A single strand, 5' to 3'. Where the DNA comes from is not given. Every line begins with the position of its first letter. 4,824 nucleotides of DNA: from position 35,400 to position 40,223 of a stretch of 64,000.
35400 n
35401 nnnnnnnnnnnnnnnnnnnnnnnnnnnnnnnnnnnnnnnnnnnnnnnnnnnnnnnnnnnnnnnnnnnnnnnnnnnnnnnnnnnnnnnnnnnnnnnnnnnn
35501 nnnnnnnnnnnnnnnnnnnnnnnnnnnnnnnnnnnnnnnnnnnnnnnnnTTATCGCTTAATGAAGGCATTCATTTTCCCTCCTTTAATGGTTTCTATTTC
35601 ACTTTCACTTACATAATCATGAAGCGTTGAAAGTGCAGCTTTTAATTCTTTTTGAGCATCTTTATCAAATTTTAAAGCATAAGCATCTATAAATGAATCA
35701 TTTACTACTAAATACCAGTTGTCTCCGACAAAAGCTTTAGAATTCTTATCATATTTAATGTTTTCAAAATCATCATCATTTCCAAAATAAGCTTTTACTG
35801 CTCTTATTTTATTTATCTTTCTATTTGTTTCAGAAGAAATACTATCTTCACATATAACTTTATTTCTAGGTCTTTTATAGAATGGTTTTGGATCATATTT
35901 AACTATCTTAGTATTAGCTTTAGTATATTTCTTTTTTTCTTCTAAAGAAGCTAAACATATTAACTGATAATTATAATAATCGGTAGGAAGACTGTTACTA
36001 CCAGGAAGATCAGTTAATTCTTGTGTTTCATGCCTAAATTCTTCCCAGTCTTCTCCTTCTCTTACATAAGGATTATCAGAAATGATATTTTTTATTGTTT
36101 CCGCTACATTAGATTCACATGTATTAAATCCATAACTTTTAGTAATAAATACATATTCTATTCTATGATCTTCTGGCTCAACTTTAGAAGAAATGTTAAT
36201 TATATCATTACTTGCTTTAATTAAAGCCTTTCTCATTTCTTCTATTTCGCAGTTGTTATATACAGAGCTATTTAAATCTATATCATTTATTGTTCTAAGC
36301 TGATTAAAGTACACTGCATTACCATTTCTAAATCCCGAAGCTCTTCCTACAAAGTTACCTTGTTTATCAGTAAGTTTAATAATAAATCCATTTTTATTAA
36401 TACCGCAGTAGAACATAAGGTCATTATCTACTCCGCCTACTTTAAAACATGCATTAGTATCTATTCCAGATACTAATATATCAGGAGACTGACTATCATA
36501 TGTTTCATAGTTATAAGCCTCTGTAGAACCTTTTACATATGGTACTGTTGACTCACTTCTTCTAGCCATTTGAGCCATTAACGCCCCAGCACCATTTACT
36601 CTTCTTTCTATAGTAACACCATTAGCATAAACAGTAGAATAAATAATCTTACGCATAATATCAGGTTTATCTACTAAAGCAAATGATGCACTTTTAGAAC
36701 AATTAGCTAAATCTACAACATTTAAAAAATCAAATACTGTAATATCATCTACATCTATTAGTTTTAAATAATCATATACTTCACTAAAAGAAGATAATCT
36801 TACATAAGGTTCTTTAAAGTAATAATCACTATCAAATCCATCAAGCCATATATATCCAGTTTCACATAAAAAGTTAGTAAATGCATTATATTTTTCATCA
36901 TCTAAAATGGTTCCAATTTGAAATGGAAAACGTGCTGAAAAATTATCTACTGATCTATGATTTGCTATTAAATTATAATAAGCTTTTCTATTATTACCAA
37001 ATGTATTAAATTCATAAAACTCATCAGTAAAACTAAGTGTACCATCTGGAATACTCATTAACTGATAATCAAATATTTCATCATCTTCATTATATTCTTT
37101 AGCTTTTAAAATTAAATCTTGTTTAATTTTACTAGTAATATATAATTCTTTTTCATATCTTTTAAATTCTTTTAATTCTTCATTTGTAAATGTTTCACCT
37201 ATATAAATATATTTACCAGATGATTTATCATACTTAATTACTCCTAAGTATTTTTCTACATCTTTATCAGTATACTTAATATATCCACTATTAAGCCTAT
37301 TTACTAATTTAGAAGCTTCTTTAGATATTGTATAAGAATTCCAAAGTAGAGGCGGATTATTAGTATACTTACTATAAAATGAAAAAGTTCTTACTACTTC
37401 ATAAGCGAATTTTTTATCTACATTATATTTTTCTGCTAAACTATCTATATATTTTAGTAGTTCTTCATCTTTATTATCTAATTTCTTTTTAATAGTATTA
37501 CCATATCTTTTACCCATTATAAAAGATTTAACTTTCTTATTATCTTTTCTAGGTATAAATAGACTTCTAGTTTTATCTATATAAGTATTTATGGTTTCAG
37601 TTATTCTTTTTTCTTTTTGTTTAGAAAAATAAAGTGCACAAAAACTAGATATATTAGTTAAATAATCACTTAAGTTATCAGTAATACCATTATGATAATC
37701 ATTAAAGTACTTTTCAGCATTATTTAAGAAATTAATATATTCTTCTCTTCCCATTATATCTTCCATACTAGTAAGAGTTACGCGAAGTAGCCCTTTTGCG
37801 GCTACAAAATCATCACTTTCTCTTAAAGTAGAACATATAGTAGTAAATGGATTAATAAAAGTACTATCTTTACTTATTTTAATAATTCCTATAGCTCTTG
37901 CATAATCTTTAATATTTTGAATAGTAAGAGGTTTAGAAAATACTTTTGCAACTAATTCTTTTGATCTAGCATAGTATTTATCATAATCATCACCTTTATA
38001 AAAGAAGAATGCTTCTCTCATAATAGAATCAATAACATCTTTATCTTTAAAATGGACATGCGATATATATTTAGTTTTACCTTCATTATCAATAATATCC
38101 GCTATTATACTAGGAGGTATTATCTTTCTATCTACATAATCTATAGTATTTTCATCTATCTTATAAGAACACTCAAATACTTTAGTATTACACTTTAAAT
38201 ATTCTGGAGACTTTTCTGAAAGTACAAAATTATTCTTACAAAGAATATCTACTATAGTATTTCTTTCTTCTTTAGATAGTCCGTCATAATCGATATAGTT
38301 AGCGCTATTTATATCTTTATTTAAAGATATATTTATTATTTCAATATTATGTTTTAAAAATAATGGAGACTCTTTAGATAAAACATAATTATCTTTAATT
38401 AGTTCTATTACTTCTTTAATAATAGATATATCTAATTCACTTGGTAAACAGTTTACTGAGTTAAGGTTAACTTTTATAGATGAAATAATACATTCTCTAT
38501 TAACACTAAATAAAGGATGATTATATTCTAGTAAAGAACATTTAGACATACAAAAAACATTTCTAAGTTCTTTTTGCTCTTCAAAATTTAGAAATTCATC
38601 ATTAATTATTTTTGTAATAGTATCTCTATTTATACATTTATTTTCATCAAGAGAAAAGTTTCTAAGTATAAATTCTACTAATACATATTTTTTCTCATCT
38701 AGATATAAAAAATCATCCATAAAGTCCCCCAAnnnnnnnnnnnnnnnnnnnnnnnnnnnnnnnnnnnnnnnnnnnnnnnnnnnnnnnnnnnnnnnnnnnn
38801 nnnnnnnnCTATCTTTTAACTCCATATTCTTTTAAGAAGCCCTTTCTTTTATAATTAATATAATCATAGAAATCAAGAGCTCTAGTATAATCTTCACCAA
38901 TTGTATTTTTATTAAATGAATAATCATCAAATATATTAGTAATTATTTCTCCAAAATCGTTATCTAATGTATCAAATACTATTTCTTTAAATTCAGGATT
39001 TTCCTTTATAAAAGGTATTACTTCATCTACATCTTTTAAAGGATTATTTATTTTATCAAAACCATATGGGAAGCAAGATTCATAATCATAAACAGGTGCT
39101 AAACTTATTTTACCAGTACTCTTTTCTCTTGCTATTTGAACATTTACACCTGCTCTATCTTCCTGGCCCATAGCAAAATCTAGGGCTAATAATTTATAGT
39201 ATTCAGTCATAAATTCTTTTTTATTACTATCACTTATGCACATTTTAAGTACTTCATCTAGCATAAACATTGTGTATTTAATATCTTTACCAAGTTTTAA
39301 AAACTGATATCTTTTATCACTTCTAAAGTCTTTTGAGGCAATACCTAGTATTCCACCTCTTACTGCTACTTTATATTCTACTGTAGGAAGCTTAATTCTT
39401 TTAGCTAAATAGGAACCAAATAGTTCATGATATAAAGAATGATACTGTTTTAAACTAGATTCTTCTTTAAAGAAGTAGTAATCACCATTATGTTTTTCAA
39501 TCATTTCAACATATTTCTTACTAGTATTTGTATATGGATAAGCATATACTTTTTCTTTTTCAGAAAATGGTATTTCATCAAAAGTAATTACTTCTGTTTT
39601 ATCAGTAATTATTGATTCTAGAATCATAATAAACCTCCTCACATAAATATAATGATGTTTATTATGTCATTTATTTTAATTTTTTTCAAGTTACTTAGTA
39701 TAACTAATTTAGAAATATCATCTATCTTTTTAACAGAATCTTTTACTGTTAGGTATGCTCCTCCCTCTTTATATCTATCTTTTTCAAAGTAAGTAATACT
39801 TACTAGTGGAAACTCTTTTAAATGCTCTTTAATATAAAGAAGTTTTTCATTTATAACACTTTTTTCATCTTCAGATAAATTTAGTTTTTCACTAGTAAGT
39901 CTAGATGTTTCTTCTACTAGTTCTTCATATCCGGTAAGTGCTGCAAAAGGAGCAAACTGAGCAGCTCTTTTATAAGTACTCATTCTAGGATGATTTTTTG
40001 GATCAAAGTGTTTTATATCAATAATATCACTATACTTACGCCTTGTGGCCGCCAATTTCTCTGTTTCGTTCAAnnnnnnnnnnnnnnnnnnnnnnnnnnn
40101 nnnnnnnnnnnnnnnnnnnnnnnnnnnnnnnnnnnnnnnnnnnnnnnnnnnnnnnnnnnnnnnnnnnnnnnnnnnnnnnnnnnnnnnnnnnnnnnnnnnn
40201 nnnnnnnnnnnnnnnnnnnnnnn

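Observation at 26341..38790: Tandemly duplicated two-gene module encoding about 1060-aa (B) and about 990-aa (A) cytoplasmic proteins of unknown family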

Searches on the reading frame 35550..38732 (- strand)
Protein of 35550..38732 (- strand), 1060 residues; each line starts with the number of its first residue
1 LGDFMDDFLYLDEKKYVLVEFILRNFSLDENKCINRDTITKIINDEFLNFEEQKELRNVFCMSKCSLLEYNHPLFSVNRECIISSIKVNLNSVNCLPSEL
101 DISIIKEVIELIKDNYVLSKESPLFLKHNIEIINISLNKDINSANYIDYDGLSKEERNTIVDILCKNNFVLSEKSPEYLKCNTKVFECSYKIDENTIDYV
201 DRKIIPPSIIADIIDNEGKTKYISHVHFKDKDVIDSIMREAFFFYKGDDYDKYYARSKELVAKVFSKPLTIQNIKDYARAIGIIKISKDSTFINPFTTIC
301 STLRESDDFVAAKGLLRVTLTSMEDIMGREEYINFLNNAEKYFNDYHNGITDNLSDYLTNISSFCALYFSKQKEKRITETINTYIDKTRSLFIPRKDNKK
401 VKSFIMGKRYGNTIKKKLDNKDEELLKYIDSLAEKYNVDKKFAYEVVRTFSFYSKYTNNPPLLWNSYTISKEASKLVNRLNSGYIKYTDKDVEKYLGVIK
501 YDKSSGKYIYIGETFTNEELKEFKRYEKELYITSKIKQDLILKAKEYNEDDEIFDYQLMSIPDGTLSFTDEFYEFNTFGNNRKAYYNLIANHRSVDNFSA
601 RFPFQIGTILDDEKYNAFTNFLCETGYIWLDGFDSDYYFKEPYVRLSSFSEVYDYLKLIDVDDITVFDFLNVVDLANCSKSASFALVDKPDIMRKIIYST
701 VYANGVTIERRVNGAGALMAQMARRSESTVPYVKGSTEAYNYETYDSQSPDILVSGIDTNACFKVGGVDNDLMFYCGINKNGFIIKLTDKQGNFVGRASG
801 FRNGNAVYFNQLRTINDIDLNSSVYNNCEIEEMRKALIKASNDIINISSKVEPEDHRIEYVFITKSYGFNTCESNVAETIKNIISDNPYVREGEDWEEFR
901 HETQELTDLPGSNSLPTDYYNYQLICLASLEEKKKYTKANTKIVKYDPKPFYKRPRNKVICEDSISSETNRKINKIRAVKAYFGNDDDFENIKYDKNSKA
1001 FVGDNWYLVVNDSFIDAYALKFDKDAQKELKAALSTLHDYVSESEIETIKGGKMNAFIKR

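Call 4: search_protein_families(library=pfam, proteins=[window:35550-38732:-], max_evalue=1)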
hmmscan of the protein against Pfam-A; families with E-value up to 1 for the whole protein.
window:35550-38732:- (1060 aa): 0 families

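Call 5: search_protein_families(library=padloc, proteins=[window:35550-38732:-], max_evalue=1)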
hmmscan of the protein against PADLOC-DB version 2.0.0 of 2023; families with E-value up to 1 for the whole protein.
window:35550-38732:- (1060 aa): 1 family
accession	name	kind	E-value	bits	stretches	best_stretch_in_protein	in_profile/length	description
PDLC00992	Cas11a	-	0.73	8.3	1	480-536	38-97/107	CRISPR type I-A/APERN-associated protein Csa5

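Call 6: search_protein_families(library=ncbifam, proteins=[window:35550-38732:-], max_evalue=1)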
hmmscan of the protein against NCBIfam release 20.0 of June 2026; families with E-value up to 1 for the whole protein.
window:35550-38732:- (1060 aa): 1 family
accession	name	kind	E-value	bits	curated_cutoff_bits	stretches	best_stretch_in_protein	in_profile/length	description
TIGR03533.1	L3_gln_methyl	equivalog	0.058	12.7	229.7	0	131-218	35-113/284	50S ribosomal protein L3 N(5)-glutamine methyltransferase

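Call 77: search_protein_families(library=phrogs, proteins=[window:35550-38732:-], max_evalue=0.1)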
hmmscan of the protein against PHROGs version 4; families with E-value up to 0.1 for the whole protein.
window:35550-38732:- (1060 aa): 0 families

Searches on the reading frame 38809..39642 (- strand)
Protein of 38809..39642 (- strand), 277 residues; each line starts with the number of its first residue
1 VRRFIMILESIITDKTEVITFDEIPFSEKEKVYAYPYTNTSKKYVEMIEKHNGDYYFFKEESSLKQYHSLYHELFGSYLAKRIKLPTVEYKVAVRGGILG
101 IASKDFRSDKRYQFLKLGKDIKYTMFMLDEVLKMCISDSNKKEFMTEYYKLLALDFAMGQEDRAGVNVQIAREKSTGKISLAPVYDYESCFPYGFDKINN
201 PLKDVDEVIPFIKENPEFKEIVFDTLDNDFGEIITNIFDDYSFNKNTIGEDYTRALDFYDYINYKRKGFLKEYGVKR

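Call 14: search_protein_families(library=pfam, proteins=[window:38809-39642:-], max_evalue=0.001)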
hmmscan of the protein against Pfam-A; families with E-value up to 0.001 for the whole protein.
window:38809-39642:- (277 aa): 0 families

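Call 35: search_protein_families(library=ncbifam, proteins=[window:38809-39642:-], max_evalue=0.01)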
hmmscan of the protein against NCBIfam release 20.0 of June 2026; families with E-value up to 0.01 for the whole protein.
window:38809-39642:- (277 aa): 0 families

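Call 77: search_protein_families(library=phrogs, proteins=[window:38809-39642:-], max_evalue=0.1)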
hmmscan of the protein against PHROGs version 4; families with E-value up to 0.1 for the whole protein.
window:38809-39642:- (277 aa): 2 families
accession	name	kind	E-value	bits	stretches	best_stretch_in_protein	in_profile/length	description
phrog_8728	-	unknown function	8.4e-05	22.7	1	131-190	134-195/307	-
phrog_3162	-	unknown function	0.0033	17.9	1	52-217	25-192/247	-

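Call 106: search_solved_structures(query=window:38809-39642:-, max_evalue=10, show_alignments=2)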
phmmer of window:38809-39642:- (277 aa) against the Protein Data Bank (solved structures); distinct sequences matched with E-value up to 10: 1.
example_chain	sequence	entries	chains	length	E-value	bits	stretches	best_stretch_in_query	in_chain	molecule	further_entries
4yn5_A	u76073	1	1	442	0.26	14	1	171-272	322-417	Mannan endo-1,4-beta-mannosidase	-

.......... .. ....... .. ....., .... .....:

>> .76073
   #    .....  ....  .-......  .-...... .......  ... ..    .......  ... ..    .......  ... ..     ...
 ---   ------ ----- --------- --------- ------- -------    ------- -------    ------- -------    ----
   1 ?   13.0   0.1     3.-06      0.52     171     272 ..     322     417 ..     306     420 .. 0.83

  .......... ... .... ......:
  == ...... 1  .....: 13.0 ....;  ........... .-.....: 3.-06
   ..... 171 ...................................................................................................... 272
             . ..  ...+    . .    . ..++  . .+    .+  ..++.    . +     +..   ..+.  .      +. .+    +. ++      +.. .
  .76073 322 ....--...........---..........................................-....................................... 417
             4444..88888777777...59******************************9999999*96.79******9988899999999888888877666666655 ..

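Call 107: search_protein_families(library=pfam, proteins=[window:38809-39642:-], max_evalue=1)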
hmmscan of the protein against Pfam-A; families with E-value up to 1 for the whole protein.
window:38809-39642:- (277 aa): 2 families
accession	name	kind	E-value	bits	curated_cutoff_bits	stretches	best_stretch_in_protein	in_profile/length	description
PF07804.18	HipA_C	-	0.0077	16.3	30.5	1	112-193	84-165/213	HipA-like C-terminal domain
PF20613.4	HipA_2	-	0.052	13.2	27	1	50-93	20-61/240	HipA-like kinase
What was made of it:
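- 38809..39642 (-): Upstream 277-aa gene with weak HipA-like kinase similarity. Whether it belongs to the system is uncertain. Pfam HipA_C E 0.0077 and HipA_2 E 0.052, both below cut-off (call 107).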

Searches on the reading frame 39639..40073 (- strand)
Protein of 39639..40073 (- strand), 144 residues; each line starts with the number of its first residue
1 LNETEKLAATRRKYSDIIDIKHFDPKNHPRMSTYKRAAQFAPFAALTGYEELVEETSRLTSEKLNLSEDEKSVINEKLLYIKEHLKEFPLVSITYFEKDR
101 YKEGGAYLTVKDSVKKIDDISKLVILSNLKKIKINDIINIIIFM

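Call 14: search_protein_families(library=pfam, proteins=[window:39639-40073:-], max_evalue=0.001)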
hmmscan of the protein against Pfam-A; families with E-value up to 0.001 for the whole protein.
window:39639-40073:- (144 aa): 0 families

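Call 35: search_protein_families(library=ncbifam, proteins=[window:39639-40073:-], max_evalue=0.01)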
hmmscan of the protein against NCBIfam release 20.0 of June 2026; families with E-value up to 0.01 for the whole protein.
window:39639-40073:- (144 aa): 0 families

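Call 77: search_protein_families(library=phrogs, proteins=[window:39639-40073:-], max_evalue=0.1)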
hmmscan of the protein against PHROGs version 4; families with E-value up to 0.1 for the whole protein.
window:39639-40073:- (144 aa): 1 family
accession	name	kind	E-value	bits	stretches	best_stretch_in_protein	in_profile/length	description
phrog_3352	-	unknown function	4.1e-05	24.6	1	48-140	24-109/111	-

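Call 107: search_protein_families(library=pfam, proteins=[window:39639-40073:-], max_evalue=1)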
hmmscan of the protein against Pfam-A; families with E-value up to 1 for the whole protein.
window:39639-40073:- (144 aa): 1 family
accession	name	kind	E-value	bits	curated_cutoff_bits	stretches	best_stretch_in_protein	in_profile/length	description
PF08863.15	YolD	-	0.0057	17.2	27.5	1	51-140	11-93/94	YolD-like protein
